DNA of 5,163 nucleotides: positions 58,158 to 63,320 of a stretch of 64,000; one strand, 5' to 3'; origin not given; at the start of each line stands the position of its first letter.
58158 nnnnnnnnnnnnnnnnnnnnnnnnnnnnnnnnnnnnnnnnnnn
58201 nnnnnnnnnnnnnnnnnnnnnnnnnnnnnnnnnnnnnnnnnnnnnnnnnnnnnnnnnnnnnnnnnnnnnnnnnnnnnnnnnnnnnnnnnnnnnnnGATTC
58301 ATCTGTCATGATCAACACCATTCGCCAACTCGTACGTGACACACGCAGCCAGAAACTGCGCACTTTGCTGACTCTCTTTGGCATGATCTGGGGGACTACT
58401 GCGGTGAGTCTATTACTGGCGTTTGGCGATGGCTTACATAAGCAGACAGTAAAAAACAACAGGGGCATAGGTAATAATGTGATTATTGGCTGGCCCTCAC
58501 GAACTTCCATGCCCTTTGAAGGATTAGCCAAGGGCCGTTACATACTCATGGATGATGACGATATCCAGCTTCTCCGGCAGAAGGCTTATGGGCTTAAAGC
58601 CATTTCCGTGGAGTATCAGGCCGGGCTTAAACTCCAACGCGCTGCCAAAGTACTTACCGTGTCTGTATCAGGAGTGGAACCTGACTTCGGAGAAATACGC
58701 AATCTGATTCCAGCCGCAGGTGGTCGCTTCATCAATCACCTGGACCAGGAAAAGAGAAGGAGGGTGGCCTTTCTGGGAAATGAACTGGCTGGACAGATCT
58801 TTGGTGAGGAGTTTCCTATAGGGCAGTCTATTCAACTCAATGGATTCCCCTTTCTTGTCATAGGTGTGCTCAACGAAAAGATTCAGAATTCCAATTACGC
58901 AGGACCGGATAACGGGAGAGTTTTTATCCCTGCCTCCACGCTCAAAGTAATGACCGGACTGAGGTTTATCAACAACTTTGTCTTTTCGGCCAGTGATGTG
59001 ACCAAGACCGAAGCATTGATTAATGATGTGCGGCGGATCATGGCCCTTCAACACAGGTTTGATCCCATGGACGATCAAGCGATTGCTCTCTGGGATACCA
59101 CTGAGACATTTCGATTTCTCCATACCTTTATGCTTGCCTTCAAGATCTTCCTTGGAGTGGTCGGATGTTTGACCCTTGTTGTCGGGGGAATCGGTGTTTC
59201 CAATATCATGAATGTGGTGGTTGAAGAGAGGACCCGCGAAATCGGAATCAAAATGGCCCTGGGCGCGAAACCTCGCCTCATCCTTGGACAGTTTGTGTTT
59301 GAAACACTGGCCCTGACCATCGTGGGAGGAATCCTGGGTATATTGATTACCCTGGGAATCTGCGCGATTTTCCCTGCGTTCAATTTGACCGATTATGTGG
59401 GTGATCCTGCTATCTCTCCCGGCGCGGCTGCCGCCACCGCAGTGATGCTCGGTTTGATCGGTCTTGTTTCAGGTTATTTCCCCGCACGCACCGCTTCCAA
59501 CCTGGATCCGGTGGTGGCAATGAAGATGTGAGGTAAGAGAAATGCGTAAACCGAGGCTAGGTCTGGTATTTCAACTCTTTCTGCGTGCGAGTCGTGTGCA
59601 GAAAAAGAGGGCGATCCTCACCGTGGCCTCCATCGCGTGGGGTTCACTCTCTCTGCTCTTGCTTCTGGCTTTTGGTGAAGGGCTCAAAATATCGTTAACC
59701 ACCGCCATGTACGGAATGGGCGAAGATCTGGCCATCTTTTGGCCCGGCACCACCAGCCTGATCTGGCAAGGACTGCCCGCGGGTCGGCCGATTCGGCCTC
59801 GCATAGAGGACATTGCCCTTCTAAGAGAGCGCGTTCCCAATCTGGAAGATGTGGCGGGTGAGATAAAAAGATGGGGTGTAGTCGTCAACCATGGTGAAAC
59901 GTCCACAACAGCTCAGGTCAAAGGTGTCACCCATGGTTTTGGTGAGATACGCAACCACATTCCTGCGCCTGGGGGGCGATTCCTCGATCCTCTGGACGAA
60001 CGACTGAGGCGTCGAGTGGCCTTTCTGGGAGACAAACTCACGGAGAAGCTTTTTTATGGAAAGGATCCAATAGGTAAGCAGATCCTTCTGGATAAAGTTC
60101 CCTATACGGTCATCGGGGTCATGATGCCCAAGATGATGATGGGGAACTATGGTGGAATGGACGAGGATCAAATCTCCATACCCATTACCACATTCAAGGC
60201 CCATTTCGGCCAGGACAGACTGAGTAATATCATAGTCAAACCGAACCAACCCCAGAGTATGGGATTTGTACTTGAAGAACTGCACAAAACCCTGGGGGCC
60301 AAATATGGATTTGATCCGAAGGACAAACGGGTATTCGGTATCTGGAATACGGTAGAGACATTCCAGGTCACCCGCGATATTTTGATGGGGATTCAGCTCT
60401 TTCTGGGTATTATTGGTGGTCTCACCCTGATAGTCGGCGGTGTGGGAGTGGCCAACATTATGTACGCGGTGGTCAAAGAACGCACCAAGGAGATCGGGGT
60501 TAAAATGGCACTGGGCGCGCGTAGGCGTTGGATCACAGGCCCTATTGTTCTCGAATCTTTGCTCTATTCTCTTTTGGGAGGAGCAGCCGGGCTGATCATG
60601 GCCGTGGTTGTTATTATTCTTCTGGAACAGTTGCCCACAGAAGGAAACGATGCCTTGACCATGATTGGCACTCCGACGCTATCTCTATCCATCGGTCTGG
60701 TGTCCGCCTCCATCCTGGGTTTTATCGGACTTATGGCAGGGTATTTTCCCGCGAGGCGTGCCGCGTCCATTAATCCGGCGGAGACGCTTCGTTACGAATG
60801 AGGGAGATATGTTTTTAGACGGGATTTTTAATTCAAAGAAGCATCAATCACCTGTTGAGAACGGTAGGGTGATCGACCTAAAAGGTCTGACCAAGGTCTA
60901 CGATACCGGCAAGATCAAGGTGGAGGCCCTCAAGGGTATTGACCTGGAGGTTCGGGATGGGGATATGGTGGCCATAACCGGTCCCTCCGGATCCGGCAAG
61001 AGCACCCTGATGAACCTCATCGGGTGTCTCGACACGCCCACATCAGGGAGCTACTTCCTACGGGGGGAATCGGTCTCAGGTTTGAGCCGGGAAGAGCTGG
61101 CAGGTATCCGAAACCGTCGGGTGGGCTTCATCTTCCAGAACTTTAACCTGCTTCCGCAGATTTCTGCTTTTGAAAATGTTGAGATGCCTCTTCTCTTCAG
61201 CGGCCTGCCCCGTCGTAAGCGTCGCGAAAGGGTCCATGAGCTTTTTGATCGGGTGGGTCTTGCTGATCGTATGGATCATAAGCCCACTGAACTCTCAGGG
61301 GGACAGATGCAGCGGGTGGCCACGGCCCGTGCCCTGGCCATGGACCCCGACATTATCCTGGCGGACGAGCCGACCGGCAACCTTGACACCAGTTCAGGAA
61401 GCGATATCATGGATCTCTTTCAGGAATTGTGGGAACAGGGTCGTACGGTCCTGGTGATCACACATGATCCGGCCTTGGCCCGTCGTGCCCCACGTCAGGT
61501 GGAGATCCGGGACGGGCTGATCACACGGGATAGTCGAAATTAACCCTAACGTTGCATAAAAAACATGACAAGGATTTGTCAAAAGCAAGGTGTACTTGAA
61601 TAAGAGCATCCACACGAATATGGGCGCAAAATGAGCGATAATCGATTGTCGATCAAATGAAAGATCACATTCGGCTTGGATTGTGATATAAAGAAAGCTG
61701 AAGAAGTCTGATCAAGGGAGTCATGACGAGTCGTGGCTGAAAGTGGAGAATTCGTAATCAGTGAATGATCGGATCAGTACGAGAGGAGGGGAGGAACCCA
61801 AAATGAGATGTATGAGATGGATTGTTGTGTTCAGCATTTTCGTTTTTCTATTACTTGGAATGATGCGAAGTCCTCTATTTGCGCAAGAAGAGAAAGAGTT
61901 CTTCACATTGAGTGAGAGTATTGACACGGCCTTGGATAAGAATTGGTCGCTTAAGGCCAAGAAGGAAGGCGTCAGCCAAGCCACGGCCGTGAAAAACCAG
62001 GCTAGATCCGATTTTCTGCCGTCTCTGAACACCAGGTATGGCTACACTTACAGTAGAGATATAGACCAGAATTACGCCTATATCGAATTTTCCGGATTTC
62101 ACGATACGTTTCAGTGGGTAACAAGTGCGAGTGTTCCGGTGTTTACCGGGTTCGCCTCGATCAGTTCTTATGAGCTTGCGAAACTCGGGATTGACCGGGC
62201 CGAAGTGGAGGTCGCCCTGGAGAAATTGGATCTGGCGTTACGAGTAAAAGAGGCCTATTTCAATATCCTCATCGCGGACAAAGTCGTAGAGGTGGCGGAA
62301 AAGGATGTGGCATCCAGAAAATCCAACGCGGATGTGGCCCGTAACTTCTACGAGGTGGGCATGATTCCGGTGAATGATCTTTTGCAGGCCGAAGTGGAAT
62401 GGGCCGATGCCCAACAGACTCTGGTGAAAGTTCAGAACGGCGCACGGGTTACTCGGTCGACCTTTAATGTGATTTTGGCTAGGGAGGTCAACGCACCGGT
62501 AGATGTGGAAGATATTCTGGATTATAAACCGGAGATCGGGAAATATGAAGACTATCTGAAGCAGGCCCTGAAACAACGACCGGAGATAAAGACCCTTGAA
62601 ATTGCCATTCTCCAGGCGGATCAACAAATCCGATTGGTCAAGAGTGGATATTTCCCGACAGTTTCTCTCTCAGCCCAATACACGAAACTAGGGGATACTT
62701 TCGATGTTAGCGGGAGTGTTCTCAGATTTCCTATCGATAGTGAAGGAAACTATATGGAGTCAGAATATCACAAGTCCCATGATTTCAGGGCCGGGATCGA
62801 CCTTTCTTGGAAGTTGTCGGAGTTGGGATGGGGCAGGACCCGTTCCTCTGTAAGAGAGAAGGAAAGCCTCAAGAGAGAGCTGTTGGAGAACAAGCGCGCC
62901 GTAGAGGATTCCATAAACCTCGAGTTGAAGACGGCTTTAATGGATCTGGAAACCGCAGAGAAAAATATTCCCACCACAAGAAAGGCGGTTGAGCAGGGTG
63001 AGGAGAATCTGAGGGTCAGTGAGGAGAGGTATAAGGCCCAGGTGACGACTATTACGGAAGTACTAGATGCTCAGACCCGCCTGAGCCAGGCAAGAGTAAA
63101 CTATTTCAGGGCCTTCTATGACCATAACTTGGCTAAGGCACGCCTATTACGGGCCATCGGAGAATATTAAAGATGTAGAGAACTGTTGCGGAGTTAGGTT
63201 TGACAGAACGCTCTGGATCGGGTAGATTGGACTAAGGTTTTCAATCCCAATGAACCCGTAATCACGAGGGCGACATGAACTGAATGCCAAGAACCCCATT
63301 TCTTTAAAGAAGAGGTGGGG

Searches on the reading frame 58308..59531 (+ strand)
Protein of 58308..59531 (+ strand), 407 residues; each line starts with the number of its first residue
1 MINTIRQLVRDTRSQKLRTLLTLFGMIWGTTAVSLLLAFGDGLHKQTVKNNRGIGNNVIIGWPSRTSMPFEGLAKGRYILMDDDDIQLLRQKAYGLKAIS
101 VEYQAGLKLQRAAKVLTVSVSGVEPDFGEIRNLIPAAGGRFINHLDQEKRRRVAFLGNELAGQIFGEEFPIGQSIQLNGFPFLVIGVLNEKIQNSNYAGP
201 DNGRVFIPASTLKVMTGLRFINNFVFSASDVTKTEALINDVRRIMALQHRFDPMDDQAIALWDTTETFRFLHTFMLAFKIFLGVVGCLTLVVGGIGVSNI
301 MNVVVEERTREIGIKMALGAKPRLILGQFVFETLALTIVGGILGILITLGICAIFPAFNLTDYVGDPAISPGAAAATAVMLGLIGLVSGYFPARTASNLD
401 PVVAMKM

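Call 19: search_protein_families(library=pfam, proteins=[window:58308-59531:+], max_evalue=0.01)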
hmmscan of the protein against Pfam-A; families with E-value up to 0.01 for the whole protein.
window:58308-59531:+ (407 aa): 2 families
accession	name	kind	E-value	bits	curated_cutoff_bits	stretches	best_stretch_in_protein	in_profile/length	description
PF12704.14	MacB_PCD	-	1.3e-32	114.2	27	1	19-243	1-206/207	MacB-like periplasmic core domain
PF02687.27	FtsX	-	8.8e-18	64.9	25.5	1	284-401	2-120/120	FtsX-like permease C-terminal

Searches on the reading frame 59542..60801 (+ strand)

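Call 19: search_protein_families(library=pfam, proteins=[window:59542-60801:+], max_evalue=0.01)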
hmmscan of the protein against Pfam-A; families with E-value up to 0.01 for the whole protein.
window:59542-60801:+ (419 aa): 2 families
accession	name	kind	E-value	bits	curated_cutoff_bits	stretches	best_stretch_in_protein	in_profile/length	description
PF12704.14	MacB_PCD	-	7.9e-33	114.9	27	1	25-247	2-204/207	MacB-like periplasmic core domain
PF02687.27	FtsX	-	6.4e-15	55.7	25.5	1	290-412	2-120/120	FtsX-like permease C-terminal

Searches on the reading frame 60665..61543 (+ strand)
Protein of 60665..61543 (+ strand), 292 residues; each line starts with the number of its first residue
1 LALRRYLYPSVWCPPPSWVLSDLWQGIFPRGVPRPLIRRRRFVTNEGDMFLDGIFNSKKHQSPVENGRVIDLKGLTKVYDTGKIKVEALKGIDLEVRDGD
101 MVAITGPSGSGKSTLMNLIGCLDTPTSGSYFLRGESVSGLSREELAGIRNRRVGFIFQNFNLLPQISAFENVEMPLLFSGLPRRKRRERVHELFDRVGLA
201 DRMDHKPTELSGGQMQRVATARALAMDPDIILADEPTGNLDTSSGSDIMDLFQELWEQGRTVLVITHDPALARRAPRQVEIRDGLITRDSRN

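Call 19: search_protein_families(library=pfam, proteins=[window:60665-61543:+], max_evalue=0.01)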
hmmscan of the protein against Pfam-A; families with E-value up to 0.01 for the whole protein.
window:60665-61543:+ (292 aa): 8 families
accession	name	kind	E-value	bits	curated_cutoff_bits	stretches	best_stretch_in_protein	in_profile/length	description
PF00005.33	ABC_tran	-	5.7e-32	111.6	25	1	89-237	1-136/137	ABC transporter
PF13304.12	AAA_21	-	2e-06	28.5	27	1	102-143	2-56/304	AAA domain, putative AbiEii toxin, Type IV TA system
PF02463.25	SMC_N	-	3e-05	24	40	1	100-281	25-211/220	RecF/RecN/SMC N terminal domain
PF13555.12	AAA_29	-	3.2e-05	24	27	1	94-117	17-40/61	P-loop containing region of AAA domain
PF13191.12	AAA_16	-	0.0012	19.8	32.6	1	96-139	19-63/167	AAA ATPase domain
PF13401.12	AAA_22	-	0.0033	18.2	27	0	99-168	5-33/130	AAA domain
PF13476.12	AAA_23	-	0.0046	18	27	1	93-119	16-39/201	AAA domain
PF03193.22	RsgA_GTPase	-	0.0048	17.2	30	1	85-119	93-126/174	RsgA GTPase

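Call 62: find_encoding_contigs(protein=window:60809-61543:+, flank=10000, max_places=3)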
Protein window:60809-61543:+ (244 aa): 1 contig read that carries it; 1 place shown.
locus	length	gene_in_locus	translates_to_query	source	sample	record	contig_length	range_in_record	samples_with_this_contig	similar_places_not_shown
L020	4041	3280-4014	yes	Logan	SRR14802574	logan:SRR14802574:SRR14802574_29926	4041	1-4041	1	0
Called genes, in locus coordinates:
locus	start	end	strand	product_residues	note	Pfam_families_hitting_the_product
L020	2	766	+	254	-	?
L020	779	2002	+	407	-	PF12704:MacB_PCD, PF02687:FtsX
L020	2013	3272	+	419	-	PF12704:MacB_PCD, PF02687:FtsX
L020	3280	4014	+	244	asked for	PF02463:SMC_N (faint), PF13555:AAA_29 (faint), PF00005:ABC_tran, PF13304:AAA_21 (faint)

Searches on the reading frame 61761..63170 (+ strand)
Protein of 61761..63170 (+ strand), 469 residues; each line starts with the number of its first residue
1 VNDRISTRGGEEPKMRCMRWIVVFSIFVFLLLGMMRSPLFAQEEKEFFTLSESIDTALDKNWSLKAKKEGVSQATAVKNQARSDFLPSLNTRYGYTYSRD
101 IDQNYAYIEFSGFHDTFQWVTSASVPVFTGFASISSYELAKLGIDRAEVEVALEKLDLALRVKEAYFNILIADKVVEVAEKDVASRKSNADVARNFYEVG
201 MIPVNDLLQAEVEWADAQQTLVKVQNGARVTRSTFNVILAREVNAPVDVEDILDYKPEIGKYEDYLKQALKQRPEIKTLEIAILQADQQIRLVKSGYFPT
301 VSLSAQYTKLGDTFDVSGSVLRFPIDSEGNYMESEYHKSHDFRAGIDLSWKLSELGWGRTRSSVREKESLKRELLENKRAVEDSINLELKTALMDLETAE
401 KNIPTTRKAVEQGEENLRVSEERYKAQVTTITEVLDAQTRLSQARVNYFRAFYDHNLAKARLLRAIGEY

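Call 19: search_protein_families(library=pfam, proteins=[window:61761-63170:+], max_evalue=0.01)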
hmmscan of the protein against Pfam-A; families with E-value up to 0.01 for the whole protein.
window:61761-63170:+ (469 aa): 1 family
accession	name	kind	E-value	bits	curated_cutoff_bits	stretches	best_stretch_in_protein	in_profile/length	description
PF02321.23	OEP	-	7.3e-66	222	22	2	263-467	2-187/187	Outer membrane efflux protein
